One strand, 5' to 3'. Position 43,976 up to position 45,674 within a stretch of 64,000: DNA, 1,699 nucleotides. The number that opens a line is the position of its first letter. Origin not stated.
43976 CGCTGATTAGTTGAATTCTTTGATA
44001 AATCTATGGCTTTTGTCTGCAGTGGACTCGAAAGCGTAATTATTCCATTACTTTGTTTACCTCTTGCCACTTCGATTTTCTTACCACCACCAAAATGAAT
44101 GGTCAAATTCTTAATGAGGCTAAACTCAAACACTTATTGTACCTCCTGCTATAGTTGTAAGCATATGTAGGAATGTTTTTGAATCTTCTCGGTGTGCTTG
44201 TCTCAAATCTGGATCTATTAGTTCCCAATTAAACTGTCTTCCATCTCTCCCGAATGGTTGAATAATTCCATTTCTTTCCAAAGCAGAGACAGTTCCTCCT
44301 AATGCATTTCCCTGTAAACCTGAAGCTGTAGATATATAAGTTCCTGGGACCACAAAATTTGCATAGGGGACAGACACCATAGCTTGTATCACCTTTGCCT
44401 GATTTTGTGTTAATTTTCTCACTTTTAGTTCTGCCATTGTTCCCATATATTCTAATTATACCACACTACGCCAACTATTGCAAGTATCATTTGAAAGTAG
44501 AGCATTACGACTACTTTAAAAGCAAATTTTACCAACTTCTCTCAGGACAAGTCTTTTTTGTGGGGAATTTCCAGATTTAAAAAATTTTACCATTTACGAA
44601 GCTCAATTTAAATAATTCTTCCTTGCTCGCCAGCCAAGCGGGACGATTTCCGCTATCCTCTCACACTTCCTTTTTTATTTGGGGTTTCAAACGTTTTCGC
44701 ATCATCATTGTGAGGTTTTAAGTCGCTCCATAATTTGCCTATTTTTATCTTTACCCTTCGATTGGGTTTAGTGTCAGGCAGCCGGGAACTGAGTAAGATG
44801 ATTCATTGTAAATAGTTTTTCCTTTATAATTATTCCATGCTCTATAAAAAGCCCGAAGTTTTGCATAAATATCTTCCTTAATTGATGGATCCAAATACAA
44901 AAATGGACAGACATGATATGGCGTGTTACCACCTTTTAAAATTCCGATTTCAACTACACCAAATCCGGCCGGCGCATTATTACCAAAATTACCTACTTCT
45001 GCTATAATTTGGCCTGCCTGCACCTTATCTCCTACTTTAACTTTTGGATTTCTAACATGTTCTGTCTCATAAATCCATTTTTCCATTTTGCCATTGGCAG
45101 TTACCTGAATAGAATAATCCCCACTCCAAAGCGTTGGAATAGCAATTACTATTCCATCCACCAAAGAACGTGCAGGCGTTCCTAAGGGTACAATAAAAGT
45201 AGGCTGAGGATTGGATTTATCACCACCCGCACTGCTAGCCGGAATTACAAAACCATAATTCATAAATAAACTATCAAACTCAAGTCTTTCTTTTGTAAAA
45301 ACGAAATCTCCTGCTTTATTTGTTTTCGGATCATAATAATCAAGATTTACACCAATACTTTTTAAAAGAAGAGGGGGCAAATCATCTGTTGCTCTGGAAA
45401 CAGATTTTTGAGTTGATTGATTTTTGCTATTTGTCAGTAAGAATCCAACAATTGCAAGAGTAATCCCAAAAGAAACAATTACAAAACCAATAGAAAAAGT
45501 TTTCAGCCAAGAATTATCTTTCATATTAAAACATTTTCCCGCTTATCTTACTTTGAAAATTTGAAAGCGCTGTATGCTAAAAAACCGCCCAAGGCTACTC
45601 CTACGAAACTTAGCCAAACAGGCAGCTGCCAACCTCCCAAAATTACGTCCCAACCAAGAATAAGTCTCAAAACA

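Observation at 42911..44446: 311-aa protein with HEPN-type Rx4HG motif plus two unknown small ORFs next to the TA pair: candidate abortive-infection module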

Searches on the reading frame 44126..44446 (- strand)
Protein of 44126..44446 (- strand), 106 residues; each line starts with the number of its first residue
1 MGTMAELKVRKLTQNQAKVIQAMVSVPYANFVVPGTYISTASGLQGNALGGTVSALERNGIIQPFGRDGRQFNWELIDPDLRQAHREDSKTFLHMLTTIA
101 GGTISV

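Call 3: search_protein_families(library=pfam, proteins=[window:44126-44446:-], max_evalue=1)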
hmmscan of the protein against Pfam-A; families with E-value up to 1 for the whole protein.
window:44126-44446:- (106 aa): 0 families

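Call 4: search_protein_families(library=padloc, proteins=[window:44126-44446:-], max_evalue=1)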
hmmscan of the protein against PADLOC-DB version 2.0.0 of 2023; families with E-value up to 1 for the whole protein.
window:44126-44446:- (106 aa): 0 families

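Call 5: search_protein_families(library=ncbifam, proteins=[window:44126-44446:-], max_evalue=1)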
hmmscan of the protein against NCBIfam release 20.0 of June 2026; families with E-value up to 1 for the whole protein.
window:44126-44446:- (106 aa): 1 family
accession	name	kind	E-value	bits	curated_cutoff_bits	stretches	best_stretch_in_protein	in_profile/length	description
NF033939.0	DESULF_POR1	subfamily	0.12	11.1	250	1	21-54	100-133/454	outer membrane homotrimeric porin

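Call 24: find_homologous_proteins(query=window:44126-44446:-, max_evalue=0.01)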
Query window:44126-44446:- (106 aa): 25 proteins with E <= 0.01 among 26 candidates.
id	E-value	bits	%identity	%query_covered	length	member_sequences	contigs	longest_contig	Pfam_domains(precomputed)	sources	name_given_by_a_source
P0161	2.0e-57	209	92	100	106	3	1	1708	-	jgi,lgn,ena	-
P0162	1.3e-51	190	87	96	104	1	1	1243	-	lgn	-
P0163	6.6e-43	162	75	95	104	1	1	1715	-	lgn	-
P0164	3.1e-39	151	71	95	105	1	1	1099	-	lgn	-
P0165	4.2e-39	150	72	95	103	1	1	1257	-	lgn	-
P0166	3.4e-38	147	68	95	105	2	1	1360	-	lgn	-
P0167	2.8e-33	132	65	93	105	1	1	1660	-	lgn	-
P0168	5.5e-33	131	67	95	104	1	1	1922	-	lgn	-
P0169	1.5e-32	129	64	94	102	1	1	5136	-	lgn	-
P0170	2.2e-32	129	66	95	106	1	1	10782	-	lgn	-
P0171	2.3e-32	129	65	95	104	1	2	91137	-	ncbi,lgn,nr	ncbi:hypothetical protein HYT18_02470 [Candidatus Microgenomates bacterium]|nr:hypothetical protein 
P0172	2.3e-32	129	62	95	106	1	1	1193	-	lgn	-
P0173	2.7e-32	128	65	95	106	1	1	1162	-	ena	-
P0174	2.9e-32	128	66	95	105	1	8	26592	-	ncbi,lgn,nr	ncbi:hypothetical protein HYU95_04490 [Candidatus Daviesbacteria bacterium]|nr:hypothetical protein 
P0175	3.9e-32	128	63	95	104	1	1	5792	-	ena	-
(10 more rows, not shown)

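Call 25: find_encoding_contigs(protein=P0171, flank=5000, max_places=2)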
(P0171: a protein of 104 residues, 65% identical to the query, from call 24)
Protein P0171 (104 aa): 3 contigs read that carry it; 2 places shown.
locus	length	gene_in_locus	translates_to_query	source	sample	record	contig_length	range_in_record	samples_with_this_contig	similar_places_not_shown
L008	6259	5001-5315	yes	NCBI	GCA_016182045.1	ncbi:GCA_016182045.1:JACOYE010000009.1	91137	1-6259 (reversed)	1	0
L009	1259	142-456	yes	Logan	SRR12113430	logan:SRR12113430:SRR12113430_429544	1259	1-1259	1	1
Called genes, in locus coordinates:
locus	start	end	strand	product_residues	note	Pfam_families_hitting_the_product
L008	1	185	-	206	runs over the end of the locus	PF01794:Ferric_reduct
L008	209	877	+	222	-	PF02525:Flavodoxin_2, PF03358:FMN_red, PF00258:Flavodoxin_1 (weak), PF12724:Flavodoxin_5 (faint)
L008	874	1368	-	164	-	PF01988:VIT1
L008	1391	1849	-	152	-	-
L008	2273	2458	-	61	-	PF22887:DUF7022 (weak)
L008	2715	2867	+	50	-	PF02604:PhdYeFM_antitox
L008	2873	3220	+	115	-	PF05973:Gp49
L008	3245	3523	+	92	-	PF13443:HTH_26 (weak), PF01381:HTH_3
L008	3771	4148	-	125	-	PF13975:gag-asp_proteas (weak)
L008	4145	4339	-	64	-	PF18929:DUF5678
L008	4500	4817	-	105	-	-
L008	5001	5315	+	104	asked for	-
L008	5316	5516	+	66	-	-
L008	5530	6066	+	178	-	-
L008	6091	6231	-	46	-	-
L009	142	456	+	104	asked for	-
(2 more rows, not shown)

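Call 26: find_encoding_contigs(protein=P0174, flank=5000, max_places=2)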
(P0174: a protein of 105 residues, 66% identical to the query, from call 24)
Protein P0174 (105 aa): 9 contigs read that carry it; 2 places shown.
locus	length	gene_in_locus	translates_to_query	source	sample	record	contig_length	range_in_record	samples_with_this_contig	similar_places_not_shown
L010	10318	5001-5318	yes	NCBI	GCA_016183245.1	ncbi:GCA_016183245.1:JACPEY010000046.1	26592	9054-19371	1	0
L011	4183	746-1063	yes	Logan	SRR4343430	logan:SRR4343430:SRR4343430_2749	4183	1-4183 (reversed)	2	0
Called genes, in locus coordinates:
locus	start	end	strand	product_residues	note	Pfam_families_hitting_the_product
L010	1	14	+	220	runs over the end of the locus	-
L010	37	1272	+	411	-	PF04773:FecR (weak)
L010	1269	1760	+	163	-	-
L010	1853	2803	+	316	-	PF13354:Beta-lactamase2, PF00144:Beta-lactamase (faint)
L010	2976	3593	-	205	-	-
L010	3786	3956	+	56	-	PF01381:HTH_3, PF12844:HTH_19 (weak), PF13560:HTH_31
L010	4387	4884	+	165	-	PF10706:Aminoglyc_resit, PF14907:NTP_transf_5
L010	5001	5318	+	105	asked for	-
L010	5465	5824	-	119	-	-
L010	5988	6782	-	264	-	-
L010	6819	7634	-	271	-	-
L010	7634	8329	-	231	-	PF18933:PsbP_2 (weak), PF01789:PsbP (weak)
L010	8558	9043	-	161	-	-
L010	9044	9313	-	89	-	-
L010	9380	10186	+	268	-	-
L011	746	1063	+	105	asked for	-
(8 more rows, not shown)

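Call 27: find_encoding_contigs(protein=P0170, flank=5000, max_places=2)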
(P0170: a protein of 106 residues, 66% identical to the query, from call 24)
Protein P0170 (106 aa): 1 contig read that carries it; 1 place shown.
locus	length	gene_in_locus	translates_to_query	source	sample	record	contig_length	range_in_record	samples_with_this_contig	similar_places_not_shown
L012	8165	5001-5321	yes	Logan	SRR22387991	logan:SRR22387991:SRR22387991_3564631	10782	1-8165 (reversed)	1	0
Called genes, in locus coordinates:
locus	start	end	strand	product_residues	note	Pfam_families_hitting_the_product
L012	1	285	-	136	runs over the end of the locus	-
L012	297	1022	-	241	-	PF03853:YjeF_N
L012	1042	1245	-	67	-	-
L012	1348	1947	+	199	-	-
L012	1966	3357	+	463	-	PF02844:GARS_N, PF01071:GARS_A, PF02843:GARS_C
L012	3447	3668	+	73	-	-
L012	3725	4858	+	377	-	PF00561:Abhydrolase_1 (faint), PF01738:DLH (faint), PF02129:Peptidase_S15 (weak), PF12146:Hydrolase_4, PF12697:Abhydrolase_6 (weak), PF20434:BD-FAE, PF00326:Peptidase_S9, PF02230:Abhydrolase_2 (faint)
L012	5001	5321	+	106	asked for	-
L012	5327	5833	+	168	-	PF01936:NYN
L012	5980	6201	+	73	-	PF14076:DUF4258 (weak)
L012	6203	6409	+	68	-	PF10049:DUF2283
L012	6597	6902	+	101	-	PF14076:DUF4258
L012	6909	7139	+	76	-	-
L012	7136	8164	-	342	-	?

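Call 48: predict_structure(alignment_id=A4)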
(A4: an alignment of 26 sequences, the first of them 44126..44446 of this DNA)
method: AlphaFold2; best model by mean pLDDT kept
length: 106 residues; sequences in the alignment: 26
mean_pLDDT: 89.8   pTM: 0.82
mean pLDDT of the five models: 89.8, 65.4, 60.2, 57.9, 56.2
residues with pLDDT >= 90: 83; 70-90: 16; 50-70: 5; < 50: 2
segments of 3 or more residues with pLDDT < 50: none
pLDDT, mean of each block of 10 residues (from residue 1): 89 96 83 92 93 96 90 93 92 94 59
secondary structure, 60 per line:
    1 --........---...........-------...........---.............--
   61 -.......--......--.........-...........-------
elements in order: H3-10 H14-24 E32-34 H35-42 H46-58 E62-68 E71-76 H79-87 H89-99

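Call 56: find_related_loci(query=A4, collection=metagenome_contigs, flank=5000)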
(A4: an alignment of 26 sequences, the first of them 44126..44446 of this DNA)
Query A4 (106 aa) in metagenome_contigs; peptide patterns used: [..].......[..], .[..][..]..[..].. (x = any residue, [..] = any of these).
111 stretches matched a pattern; 13 encode a relative of the query (tblastn E <= 1e-3); 13 distinct loci.
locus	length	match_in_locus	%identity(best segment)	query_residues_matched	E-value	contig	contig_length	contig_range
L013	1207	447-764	92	1-106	3e-69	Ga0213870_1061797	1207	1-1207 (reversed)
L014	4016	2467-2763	62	5-101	6e-39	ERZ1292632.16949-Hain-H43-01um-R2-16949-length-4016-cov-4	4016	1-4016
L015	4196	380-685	61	1-101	1e-38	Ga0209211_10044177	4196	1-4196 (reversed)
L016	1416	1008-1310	61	1-100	2e-37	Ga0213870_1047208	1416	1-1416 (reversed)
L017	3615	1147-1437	57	5-101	5e-36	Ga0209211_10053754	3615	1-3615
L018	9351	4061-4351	57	5-101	5e-35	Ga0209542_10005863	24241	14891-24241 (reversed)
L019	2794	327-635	54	1-101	6e-35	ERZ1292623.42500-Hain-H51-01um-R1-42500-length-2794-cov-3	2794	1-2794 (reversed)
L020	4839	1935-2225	55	5-101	4e-34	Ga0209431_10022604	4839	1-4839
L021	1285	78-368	55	5-101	2e-33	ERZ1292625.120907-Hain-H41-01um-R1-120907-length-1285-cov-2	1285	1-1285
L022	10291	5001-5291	53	5-101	2e-31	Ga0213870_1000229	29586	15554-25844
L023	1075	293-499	62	33-101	2e-27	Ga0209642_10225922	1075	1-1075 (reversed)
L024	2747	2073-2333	46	6-97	1e-22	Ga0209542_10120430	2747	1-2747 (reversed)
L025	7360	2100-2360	43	6-100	1e-21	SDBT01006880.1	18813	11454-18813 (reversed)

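Call 95: search_protein_families(library=pfam, proteins=[L018:4602-5093:+, L020:2482-2937:+, L014:2994-3356:+, L022:5297-5974:+, L024:2349-2747:+, L015:929-1198:+, L015:1152-1580:+, L019:833-1576:+, L025:2650-3177:+, L022:6205-6786:+], max_evalue=0.01)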
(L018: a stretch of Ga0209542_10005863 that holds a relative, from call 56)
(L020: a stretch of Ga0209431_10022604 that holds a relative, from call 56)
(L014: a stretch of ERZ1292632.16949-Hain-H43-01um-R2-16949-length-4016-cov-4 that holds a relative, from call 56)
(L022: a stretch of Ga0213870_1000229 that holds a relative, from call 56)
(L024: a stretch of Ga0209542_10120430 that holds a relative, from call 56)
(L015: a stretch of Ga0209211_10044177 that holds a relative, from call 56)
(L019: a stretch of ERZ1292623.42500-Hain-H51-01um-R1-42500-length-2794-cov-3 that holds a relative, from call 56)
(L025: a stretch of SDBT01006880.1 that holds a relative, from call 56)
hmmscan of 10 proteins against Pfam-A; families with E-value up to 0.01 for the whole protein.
L018:4602-5093:+ (163 aa): 4 families
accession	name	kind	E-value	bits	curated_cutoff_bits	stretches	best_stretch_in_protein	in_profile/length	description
PF00583.31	Acetyltransf_1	-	3.5e-10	40.6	20.7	1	41-143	18-116/116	Acetyltransferase (GNAT) family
PF13673.13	Acetyltransf_10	-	5.7e-05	23.5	23.6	1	39-117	14-87/128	Acetyltransferase (GNAT) domain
PF13508.13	Acetyltransf_7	-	6.9e-05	23.6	27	1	55-144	2-83/84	Acetyltransferase (GNAT) domain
PF13302.13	Acetyltransf_3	-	0.009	17.1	25.4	0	11-144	4-138/138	Acetyltransferase (GNAT) domain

L020:2482-2937:+ (151 aa): 8 families
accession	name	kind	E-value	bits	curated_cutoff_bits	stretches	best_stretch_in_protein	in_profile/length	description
PF00583.31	Acetyltransf_1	-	4.1e-18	66.2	20.7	1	27-124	21-116/116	Acetyltransferase (GNAT) family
PF13673.13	Acetyltransf_10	-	5.2e-15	56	23.6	1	11-128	7-111/128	Acetyltransferase (GNAT) domain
PF13508.13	Acetyltransf_7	-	6.6e-15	55.7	27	1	39-125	4-83/84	Acetyltransferase (GNAT) domain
PF08445.16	FR47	-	2e-07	31.3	22.1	1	63-127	18-80/86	FR47-like protein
PF13480.13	Acetyltransf_6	-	0.00033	21.3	22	1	34-103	68-132/143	Acetyltransferase (GNAT) domain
PF17013.11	Acetyltransf_15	-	0.0005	20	35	1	71-127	77-139/210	Putative acetyl-transferase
PF14542.12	Acetyltransf_CG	-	0.0017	18.9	30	1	66-100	24-58/80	GCN5-related N-acetyl-transferase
PF13302.13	Acetyltransf_3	-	0.0032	18.6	25.4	1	24-125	39-138/138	Acetyltransferase (GNAT) domain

L014:2994-3356:+ (120 aa): 0 families

L022:5297-5974:+ (225 aa): 0 families

L024:2349-2747:+ (133 aa): 0 families

L015:929-1198:+ (89 aa): 3 families
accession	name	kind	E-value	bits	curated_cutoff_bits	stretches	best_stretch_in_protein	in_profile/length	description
PF01402.27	RHH_1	-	4.7e-07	30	20.5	1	5-41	2-37/39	Ribbon-helix-helix protein, copG family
PF03693.20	ParD_antitoxin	-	0.0045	17.8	21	1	4-38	4-38/81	Bacterial antitoxin of ParD toxin-antitoxin type II system and RHH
PF17723.7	RHH_8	-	0.0051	17.3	25.4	1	18-52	19-53/119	Ribbon-Helix-Helix transcriptional regulator family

L015:1152-1580:+ (142 aa): 3 families
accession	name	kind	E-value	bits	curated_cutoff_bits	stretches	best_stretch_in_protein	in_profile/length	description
PF13470.12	PIN_3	-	1.4e-16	61.8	27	1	13-118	2-115/115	PIN domain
PF16289.11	PIN_12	-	0.00024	22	32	1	16-63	4-54/172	PIN domain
PF01850.27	PIN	-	0.0035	18.4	23.6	0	14-58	2-45/120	PIN domain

L019:833-1576:+ (247 aa): 5 families
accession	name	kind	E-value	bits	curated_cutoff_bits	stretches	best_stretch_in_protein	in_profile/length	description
PF00561.26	Abhydrolase_1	-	6.1e-13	49.4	25.8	1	24-110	2-88/245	alpha/beta hydrolase fold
PF12146.15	Hydrolase_4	-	1.9e-09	37.6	27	1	21-122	3-111/239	Serine aminopeptidase, S33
PF12697.13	Abhydrolase_6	-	2.9e-07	31.8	26.3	1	38-189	12-172/217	Alpha/beta hydrolase family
PF20408.4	Abhydrolase_11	-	0.00013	22.2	27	0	177-226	121-169/193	Alpha/beta hydrolase domain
PF10142.15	PhoPQ_related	-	0.0096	15.1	20.3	0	171-238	249-317/367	PhoPQ-activated pathogenicity-related protein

L025:2650-3177:+ (175 aa): 0 families

L022:6205-6786:+ (193 aa): 1 family
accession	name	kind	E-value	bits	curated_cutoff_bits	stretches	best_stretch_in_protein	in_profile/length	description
PF01936.24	NYN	-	1.9e-18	67.8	24.2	1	4-173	2-137/145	NYN domain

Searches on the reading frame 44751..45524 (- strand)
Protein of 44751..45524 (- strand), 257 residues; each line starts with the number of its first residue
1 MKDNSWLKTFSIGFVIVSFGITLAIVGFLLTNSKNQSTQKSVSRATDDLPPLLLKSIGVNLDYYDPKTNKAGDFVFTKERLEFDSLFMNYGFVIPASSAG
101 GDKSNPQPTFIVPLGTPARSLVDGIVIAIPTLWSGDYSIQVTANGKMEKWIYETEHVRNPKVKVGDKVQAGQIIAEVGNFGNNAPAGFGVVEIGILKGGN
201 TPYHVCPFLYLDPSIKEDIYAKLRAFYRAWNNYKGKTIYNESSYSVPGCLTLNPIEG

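Call 3: search_protein_families(library=pfam, proteins=[window:44751-45524:-], max_evalue=1)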
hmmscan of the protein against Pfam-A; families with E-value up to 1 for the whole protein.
window:44751-45524:- (257 aa): 8 families
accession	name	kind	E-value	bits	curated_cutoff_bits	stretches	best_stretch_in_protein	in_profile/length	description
PF01551.29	Peptidase_M23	-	7.9e-08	32.8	28.7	1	110-184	8-79/96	Peptidase family M23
PF03072.19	DUF237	-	0.00035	21.1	25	1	127-166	80-119/137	Domain of unknown function (DUF237)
PF00364.28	Biotin_lipoyl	-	0.002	18.3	22.1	1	155-177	15-36/73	Biotin-requiring enzyme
PF13375.12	RnfC_N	-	0.021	15.3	25.6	1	159-180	43-64/101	RnfC Barrel sandwich hybrid domain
PF16886.11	ATP-synt_ab_Xtn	-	0.057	13.6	25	1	159-178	13-32/88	ATPsynthase alpha/beta subunit barrel-sandwich domain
PF24365.1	DUF7521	-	0.062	14.1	27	1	5-33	29-57/82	Family of unknown function (DUF7521)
PF13533.13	Biotin_lipoyl_2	-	0.11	12.8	29.8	1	162-176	16-30/32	Biotin-lipoyl like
PF04995.19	CcmD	-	0.23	12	25.6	1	14-35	6-27/44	Heme exporter protein D (CcmD)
